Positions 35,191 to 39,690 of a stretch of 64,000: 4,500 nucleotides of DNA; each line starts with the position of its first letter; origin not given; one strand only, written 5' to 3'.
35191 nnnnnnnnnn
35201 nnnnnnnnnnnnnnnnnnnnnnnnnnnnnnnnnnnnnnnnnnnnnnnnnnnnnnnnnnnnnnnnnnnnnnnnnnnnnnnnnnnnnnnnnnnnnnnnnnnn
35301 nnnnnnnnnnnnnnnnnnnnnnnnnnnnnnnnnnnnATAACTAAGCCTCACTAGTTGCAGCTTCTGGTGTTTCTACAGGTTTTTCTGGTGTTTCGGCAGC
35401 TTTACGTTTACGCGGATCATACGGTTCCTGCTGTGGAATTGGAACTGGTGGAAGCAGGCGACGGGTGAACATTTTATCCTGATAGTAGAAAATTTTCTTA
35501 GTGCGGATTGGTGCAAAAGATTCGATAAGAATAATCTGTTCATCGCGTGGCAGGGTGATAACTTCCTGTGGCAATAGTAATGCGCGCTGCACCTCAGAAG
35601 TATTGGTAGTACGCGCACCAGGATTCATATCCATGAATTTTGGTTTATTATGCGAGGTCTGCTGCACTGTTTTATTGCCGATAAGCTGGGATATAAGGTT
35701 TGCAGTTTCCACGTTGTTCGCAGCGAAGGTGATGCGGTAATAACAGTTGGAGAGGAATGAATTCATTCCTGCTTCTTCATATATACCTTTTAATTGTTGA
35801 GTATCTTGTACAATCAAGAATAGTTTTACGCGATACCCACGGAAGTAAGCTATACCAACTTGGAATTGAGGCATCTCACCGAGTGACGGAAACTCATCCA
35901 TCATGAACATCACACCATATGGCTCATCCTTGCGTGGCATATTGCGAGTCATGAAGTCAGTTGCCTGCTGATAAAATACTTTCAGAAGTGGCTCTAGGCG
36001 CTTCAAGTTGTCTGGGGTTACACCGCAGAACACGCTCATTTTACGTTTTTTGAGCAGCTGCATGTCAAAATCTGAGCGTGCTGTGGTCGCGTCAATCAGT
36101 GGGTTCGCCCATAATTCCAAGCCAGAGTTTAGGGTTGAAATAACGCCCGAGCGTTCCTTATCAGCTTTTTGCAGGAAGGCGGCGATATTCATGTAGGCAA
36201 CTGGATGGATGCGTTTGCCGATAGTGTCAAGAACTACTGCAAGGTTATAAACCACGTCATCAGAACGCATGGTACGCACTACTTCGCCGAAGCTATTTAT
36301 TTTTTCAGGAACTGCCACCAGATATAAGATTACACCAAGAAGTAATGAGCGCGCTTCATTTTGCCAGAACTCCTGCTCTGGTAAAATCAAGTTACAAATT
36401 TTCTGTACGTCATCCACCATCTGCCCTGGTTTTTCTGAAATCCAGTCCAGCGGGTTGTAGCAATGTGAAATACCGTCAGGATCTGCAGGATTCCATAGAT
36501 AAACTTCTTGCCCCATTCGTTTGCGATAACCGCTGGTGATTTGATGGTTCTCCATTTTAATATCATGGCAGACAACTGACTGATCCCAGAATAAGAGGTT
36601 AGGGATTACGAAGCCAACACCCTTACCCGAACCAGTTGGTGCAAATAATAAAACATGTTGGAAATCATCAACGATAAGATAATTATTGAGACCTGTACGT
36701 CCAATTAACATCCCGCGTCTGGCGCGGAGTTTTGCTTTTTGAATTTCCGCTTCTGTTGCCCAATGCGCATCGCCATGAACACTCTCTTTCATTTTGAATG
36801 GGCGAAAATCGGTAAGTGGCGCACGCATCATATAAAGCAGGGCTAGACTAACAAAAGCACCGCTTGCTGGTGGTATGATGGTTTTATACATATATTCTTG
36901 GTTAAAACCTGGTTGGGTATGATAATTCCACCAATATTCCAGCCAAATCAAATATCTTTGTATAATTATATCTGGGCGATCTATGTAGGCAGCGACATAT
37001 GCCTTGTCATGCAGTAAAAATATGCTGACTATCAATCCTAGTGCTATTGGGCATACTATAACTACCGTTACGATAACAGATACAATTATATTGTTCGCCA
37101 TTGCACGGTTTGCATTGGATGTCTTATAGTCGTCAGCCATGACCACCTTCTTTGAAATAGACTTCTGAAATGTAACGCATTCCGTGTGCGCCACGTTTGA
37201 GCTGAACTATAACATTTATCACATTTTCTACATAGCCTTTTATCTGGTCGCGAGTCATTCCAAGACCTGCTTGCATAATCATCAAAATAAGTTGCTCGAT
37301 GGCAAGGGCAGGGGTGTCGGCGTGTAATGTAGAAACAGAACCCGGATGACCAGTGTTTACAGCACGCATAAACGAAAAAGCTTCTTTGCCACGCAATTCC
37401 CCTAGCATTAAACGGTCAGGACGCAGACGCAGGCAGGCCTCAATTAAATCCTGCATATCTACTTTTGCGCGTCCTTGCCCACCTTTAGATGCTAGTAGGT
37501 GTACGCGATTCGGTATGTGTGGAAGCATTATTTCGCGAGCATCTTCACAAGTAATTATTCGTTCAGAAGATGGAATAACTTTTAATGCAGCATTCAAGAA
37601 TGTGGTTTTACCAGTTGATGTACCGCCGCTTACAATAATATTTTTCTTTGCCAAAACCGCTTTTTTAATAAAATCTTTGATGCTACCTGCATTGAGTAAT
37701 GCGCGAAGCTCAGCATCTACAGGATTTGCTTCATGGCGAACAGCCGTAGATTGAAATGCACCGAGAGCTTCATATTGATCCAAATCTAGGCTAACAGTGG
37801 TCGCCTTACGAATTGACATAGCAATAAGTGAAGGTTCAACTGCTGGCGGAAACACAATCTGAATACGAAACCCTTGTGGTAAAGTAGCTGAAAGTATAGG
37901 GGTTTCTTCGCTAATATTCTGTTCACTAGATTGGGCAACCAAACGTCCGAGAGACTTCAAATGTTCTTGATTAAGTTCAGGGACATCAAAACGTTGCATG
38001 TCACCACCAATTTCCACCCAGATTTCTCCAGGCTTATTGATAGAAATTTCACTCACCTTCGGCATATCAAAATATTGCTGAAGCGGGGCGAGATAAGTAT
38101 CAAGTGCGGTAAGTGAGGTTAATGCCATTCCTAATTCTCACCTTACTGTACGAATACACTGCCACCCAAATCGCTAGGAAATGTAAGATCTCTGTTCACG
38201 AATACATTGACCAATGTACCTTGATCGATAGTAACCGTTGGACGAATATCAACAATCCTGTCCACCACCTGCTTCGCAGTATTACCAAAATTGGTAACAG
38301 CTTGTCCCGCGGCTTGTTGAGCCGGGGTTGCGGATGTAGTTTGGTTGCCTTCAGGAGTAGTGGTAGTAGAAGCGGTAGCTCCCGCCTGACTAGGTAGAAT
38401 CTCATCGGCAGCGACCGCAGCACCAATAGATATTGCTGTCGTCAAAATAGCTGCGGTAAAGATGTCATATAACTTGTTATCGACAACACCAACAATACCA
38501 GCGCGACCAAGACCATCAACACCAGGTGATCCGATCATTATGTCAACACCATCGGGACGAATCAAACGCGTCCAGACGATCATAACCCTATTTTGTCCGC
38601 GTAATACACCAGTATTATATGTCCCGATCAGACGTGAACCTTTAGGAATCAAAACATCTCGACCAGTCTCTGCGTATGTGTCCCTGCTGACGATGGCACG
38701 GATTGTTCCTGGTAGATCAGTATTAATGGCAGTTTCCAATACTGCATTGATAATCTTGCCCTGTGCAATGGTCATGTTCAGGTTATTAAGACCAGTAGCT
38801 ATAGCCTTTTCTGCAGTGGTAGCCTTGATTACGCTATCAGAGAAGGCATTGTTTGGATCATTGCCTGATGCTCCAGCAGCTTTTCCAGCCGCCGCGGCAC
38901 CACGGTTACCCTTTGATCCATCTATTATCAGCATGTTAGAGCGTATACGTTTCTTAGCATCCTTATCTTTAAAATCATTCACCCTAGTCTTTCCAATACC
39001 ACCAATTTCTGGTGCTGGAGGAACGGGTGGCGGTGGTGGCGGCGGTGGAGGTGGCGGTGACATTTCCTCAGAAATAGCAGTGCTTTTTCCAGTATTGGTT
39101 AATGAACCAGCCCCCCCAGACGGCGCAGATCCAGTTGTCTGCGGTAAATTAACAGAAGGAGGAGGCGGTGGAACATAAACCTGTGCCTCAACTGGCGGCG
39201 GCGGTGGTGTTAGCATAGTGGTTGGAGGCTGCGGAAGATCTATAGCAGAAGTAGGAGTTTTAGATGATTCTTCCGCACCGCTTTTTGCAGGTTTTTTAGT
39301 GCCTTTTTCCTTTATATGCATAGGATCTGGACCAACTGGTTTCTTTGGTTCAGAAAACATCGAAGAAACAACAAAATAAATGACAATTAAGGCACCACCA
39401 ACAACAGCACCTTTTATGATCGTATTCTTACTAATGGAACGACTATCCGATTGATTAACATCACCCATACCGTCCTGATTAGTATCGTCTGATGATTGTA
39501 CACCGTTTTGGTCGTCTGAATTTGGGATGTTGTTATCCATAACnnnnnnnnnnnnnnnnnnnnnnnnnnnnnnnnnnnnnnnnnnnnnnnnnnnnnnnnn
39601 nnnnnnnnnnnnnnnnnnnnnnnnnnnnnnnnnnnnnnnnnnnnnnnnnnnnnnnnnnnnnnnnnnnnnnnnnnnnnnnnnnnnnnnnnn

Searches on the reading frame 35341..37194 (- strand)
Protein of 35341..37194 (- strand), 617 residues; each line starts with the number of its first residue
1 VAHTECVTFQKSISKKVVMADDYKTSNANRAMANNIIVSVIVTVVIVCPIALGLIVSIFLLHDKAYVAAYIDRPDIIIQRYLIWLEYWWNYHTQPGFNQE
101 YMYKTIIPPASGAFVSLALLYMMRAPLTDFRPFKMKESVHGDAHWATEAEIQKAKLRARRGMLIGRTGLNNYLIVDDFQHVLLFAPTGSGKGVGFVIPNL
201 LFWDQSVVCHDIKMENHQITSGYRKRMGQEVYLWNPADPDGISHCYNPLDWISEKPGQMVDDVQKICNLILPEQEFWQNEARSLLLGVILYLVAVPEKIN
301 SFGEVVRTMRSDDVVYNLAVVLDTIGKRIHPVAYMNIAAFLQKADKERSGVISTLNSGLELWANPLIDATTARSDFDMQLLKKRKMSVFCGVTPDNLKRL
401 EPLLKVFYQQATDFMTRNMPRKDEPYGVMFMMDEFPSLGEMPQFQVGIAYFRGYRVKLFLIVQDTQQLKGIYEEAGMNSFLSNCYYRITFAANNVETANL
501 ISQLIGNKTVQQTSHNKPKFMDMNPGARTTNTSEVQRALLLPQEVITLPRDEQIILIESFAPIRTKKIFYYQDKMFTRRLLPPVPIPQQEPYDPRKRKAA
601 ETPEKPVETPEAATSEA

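Call 24: search_protein_families(library=pfam, proteins=[window:35341-37194:-], max_evalue=0.001)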
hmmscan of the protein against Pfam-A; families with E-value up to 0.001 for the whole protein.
window:35341-37194:- (617 aa): 3 families
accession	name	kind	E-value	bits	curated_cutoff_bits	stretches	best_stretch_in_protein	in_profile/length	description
PF02534.20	T4SS-DNA_transf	-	1.5e-146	489.4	20.1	1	145-584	2-459/468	Type IV secretory system Conjugative DNA transfer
PF12696.13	TraG-D_C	-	1.1e-27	96.9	22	1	428-550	2-126/126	TraM recognition site of TraD and TraG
PF10412.15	TrwB_AAD_bind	-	1.7e-21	77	20.5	1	274-563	106-381/387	Type IV secretion-system coupling protein DNA-binding domain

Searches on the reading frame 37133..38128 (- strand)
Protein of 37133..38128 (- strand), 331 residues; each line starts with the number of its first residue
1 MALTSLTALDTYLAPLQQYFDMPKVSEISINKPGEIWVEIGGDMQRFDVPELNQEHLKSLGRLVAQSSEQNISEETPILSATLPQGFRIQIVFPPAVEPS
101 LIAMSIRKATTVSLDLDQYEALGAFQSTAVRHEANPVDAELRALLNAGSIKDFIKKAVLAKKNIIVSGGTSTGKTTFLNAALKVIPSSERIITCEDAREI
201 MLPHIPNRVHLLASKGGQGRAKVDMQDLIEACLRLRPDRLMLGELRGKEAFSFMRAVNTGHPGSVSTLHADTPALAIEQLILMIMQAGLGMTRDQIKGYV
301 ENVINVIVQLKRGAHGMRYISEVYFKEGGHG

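Call 24: search_protein_families(library=pfam, proteins=[window:37133-38128:-], max_evalue=0.001)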
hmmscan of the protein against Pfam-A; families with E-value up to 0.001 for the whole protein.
window:37133-38128:- (331 aa): 1 family
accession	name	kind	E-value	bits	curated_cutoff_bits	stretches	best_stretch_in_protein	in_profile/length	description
PF00437.27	T2SSE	-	7.7e-36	124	24.9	1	14-304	6-273/370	Type II/IV secretion system protein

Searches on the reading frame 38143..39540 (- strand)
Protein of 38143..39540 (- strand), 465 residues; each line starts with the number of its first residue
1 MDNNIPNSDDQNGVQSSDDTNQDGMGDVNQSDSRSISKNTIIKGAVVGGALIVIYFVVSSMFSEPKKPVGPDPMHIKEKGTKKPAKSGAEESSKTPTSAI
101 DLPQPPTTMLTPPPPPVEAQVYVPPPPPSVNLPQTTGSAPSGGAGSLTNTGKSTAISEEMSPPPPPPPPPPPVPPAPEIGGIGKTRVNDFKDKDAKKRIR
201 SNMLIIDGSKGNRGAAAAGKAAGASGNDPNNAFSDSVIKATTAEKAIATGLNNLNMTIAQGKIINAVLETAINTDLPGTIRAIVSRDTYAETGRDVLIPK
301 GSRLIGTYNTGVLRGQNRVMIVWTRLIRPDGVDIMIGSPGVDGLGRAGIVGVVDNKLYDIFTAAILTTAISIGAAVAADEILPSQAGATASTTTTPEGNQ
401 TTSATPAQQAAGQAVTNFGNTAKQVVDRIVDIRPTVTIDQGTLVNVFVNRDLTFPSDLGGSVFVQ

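Call 24: search_protein_families(library=pfam, proteins=[window:38143-39540:-], max_evalue=0.001)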
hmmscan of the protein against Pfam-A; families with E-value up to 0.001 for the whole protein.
window:38143-39540:- (465 aa): 1 family
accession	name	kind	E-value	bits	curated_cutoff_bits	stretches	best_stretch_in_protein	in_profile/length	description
PF03743.19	TrbI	-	3.2e-53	180.8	35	1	257-454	1-188/188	Bacterial conjugation TrbI-like protein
